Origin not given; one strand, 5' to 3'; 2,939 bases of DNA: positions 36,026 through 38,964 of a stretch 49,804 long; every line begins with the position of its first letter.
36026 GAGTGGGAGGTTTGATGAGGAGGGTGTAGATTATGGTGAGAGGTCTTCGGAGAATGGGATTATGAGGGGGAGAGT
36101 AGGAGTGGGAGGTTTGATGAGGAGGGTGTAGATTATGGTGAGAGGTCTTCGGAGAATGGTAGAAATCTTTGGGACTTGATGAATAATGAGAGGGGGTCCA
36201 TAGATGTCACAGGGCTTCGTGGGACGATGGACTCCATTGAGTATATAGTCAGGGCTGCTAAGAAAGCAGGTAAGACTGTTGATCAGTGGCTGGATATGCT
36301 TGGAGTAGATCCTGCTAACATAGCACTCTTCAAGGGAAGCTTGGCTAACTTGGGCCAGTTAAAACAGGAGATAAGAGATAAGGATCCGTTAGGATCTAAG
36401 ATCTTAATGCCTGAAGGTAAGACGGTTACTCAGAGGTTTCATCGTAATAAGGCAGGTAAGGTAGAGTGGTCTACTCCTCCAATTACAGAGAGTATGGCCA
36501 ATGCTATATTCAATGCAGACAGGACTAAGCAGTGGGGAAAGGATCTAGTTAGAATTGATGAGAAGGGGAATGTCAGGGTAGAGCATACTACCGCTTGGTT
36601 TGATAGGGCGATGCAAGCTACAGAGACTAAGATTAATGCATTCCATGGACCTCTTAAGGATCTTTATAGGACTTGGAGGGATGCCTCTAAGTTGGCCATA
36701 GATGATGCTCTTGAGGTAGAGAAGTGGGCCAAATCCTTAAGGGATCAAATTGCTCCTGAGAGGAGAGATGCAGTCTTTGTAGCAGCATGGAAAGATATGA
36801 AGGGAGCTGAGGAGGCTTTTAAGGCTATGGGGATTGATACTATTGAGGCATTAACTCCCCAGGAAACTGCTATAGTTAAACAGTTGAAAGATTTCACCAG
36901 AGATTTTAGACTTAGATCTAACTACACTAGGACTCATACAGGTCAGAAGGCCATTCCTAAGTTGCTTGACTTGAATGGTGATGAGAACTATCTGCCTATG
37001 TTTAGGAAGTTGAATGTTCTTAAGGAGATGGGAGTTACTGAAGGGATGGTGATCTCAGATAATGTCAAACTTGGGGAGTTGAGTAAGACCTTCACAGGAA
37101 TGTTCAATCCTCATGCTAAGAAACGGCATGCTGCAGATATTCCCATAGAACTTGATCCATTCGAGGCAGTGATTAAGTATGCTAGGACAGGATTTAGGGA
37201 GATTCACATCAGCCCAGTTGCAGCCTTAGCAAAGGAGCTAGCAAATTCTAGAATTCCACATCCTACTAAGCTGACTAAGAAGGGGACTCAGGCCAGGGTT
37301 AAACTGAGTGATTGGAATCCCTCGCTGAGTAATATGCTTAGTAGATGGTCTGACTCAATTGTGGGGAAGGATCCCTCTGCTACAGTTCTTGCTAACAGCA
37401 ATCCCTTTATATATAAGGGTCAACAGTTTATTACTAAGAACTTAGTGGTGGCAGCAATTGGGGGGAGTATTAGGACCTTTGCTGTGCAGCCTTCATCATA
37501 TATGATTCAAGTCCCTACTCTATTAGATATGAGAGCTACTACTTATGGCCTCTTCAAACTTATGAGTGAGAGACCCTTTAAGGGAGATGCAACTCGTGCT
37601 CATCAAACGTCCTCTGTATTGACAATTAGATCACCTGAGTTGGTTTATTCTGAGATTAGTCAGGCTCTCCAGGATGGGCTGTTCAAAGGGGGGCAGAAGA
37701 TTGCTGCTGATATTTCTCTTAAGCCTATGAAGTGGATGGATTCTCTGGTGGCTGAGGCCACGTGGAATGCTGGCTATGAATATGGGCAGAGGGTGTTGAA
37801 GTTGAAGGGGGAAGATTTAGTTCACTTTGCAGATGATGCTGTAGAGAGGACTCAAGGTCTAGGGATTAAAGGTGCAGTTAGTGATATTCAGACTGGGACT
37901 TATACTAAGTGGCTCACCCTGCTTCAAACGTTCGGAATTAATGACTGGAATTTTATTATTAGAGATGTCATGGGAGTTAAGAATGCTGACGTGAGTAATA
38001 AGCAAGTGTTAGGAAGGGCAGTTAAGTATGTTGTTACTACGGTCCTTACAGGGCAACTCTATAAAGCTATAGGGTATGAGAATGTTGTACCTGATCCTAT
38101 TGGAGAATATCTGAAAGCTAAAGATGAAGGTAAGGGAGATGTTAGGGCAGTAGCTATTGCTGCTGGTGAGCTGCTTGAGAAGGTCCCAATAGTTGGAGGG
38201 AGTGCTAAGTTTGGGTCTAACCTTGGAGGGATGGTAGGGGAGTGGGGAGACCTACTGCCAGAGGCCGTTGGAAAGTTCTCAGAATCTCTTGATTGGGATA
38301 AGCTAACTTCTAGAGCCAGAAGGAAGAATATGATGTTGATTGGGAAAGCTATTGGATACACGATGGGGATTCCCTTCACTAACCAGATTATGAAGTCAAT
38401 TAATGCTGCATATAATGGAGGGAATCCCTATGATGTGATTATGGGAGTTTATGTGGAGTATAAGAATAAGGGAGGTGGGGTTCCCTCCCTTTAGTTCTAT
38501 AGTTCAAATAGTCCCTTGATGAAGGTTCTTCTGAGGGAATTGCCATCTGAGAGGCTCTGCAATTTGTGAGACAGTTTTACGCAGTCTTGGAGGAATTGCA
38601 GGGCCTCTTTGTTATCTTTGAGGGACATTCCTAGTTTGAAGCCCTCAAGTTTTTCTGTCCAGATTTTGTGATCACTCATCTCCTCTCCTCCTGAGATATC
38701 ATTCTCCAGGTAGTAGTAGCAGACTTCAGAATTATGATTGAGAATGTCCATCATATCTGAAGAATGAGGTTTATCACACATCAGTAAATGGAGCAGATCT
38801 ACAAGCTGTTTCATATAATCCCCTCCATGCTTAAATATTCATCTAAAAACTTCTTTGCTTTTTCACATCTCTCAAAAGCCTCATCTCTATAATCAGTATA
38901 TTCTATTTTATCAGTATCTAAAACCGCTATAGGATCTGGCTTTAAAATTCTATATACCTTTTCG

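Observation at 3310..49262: Fifteen dispersed copies of a 25-29 bp quasi-palindrome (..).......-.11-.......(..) punctuate both arms of the genome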

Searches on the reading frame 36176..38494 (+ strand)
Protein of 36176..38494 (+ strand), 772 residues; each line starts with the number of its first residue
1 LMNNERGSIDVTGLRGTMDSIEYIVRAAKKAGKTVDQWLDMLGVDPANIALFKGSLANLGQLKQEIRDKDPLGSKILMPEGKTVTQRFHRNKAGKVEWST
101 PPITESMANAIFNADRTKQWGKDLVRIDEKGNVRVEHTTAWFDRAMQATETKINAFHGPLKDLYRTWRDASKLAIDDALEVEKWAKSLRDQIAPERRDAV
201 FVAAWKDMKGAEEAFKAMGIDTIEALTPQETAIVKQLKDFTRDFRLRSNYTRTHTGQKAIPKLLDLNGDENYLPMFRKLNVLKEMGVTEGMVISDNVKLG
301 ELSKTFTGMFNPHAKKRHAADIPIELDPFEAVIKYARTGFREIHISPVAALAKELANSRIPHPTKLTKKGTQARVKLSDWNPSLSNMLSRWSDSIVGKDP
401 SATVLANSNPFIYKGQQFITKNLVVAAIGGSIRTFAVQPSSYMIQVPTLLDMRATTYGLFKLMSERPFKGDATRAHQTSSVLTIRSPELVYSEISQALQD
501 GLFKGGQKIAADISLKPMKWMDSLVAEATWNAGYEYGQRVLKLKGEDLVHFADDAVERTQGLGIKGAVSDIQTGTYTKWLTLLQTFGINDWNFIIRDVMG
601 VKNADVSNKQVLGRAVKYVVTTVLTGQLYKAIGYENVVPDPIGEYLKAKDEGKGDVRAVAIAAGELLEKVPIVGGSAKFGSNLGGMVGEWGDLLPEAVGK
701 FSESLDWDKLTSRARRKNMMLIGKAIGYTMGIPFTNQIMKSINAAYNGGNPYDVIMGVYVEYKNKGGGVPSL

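Call 38: search_protein_families(library=pfam, proteins=[window:36176-38494:+], max_evalue=0.1)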
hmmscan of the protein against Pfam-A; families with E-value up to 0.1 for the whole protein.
window:36176-38494:+ (772 aa): 1 family
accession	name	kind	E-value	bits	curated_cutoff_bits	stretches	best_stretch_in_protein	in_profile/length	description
PF22567.2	UBA_9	-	0.031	14.6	27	1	20-42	18-40/43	UBA-like domain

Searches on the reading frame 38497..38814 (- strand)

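Call 27: search_protein_families(library=pfam, proteins=[window:38497-38814:-], max_evalue=1)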
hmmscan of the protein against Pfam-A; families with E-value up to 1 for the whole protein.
window:38497-38814:- (105 aa): 1 family
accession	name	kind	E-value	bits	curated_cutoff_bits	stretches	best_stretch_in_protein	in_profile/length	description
PF24483.1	DUF7582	-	0.098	12.4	27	1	67-104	140-177/200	Domain of unknown function (DUF7582)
